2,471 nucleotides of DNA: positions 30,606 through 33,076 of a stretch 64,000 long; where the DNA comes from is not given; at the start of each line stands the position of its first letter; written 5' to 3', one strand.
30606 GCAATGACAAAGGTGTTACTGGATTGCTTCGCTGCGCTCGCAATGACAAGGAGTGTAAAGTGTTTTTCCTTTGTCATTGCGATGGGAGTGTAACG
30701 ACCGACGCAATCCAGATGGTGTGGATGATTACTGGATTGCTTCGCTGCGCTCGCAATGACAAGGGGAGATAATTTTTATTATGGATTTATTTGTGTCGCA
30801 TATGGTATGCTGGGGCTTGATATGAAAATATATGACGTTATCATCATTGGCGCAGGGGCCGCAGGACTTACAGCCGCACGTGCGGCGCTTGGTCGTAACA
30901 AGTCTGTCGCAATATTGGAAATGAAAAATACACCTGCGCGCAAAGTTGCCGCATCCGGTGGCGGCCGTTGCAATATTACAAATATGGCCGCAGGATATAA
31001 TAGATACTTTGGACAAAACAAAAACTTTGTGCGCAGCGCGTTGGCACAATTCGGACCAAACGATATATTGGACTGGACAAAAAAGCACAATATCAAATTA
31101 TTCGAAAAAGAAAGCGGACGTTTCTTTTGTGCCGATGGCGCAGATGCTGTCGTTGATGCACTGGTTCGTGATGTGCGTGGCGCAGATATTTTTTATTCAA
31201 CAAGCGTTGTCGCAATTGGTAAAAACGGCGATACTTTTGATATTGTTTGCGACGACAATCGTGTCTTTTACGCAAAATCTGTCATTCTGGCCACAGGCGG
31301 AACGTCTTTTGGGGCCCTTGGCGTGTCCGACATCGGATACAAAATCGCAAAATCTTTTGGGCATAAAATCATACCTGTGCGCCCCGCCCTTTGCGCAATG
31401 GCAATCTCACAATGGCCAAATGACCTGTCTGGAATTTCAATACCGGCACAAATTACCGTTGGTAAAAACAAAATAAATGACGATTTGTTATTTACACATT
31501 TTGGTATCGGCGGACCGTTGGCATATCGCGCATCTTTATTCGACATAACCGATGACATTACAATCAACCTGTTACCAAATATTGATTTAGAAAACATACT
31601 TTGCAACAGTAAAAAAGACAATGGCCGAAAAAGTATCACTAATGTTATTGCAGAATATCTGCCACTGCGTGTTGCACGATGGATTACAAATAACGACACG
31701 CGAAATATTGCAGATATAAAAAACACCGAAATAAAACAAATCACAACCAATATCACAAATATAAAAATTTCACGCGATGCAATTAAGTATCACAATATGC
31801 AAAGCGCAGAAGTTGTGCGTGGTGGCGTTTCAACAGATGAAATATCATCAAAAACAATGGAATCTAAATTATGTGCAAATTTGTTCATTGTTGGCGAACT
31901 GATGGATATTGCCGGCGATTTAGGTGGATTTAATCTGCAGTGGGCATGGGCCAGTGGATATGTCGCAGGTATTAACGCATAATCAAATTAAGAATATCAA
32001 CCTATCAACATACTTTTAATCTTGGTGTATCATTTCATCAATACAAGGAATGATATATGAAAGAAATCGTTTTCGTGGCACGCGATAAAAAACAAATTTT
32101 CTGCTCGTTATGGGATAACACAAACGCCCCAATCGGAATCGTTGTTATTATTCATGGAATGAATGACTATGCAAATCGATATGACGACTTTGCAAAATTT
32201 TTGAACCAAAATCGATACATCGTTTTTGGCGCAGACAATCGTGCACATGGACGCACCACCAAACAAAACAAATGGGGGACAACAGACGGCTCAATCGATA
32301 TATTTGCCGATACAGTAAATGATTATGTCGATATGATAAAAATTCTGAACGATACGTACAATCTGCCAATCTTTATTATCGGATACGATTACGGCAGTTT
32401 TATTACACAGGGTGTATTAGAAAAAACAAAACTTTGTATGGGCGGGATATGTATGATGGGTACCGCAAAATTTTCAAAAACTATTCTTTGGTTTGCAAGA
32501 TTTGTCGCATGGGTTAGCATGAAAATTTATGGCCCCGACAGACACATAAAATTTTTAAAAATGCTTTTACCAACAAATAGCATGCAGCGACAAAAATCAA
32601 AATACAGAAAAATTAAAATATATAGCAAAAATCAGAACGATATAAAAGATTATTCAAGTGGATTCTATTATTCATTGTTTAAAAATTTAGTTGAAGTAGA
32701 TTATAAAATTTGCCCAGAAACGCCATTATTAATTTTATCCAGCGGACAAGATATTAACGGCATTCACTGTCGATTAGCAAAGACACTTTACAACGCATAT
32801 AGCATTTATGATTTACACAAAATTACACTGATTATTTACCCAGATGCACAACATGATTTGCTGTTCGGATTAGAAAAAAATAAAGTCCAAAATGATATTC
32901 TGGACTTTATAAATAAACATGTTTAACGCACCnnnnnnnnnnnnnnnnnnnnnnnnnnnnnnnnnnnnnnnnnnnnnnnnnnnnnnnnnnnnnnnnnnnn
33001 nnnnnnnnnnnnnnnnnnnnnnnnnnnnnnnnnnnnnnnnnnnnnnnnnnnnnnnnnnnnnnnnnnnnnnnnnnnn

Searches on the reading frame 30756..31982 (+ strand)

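Call 7: search_protein_families(library=ncbifam, proteins=[window:30756-31982:+])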
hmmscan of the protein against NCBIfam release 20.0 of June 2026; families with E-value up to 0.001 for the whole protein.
window:30756-31982:+ (408 aa): 31 families (the best 25 are shown)
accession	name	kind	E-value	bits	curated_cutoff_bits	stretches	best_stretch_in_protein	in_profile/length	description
TIGR00275.1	TIGR00275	subfamily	5.6e-107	358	183.8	1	28-405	1-400/401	aminoacetone oxidase family FAD-binding enzyme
TIGR03862.1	flavo_PP4765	subfamily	1.5e-25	89.8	242.65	1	50-405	3-368/376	TIGR03862 family flavoprotein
NF006130.0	PRK08274.1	equivalog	7e-10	38.3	369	1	24-58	4-38/467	FAD-dependent tricarballylate dehydrogenase TcuA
TIGR01292.1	TRX_reduct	equivalog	4.1e-07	29.1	343.45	0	26-58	1-33/300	thioredoxin-disulfide reductase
NF050086.1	pipecolate_AmaA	exception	6.6e-07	28.3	600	1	26-134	26-135/425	L-pipecolate oxidase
TIGR02032.1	GG-red-SF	subfamily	1.4e-06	28.2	158.8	1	26-184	1-149/297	geranylgeranyl reductase family protein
TIGR03197.1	MnmC_Cterm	equivalog_domain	3.4e-06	26.4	174.2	0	27-68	1-40/400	FAD-dependent 5-carboxymethylaminomethyl-2-thiouridine(34) oxidoreductase MnmC1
NF053717.1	VnlPnlRedVprA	equivalog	3.4e-06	26.1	600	1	24-57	5-38/481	vinyl phenol reductase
NF008425.0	PRK11259.1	equivalog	5.3e-06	25.6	257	0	24-71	3-50/377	N-methyl-L-tryptophan oxidase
TIGR01812.1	sdhA_frdA_Gneg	subfamily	1.9e-05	23.3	567.3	1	27-78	1-53/568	succinate dehydrogenase or fumarate reductase, flavoprotein subunit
NF033460.1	glycerol3P_ox_II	equivalog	2.5e-05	23.6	460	0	26-65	2-41/361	type 2 glycerol-3-phosphate oxidase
NF006593.0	PRK09126.1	equivalog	2.8e-05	23.2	420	1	24-118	3-97/393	5-demethoxyubiquinol-8 5-hydroxylase UbiM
NF004789.0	PRK06134.1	subfamily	5.9e-05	21.8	747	1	26-103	13-93/581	FAD-dependent oxidoreductase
TIGR01988.1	Ubi-OHases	subfamily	6.7e-05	21.9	224.65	1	27-184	1-165/387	ubiquinone biosynthesis hydroxylase, UbiH/UbiF/VisC/COQ6 family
NF005882.1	PRK07843.1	equivalog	8.1e-05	21.2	788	1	26-71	2-47/547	3-oxosteroid 1-dehydrogenase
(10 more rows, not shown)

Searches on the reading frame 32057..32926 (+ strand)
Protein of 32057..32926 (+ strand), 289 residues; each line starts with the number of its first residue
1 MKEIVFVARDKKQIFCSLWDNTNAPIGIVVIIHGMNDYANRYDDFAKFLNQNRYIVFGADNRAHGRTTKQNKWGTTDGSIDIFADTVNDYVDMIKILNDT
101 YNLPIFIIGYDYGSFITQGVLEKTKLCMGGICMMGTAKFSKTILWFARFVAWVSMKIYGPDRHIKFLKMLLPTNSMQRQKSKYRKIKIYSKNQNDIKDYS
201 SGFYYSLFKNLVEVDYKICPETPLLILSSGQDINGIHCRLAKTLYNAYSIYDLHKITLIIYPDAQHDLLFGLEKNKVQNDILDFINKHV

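Call 7: search_protein_families(library=ncbifam, proteins=[window:32057-32926:+])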
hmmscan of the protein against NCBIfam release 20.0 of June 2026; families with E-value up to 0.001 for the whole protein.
window:32057-32926:+ (289 aa): 1 family
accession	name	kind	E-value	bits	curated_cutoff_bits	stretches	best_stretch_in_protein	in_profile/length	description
NF004514.1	PRK05855.1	equivalog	0.00051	18.7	455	1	10-115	8-103/578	SDR family oxidoreductase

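Call 85: search_protein_families(library=pfam, max_evalue=0.01, proteins=[window:32057-32926:+])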
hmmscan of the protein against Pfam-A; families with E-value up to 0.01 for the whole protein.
window:32057-32926:+ (289 aa): 3 families
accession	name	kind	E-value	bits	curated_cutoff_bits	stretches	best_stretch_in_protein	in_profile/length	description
PF12146.15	Hydrolase_4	-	2.1e-22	80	27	1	25-270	3-236/239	Serine aminopeptidase, S33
PF00561.26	Abhydrolase_1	-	1.2e-08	35.3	25.8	1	28-151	2-118/245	alpha/beta hydrolase fold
PF00326.27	Peptidase_S9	-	0.0021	18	22.6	0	204-288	128-209/213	Prolyl oligopeptidase family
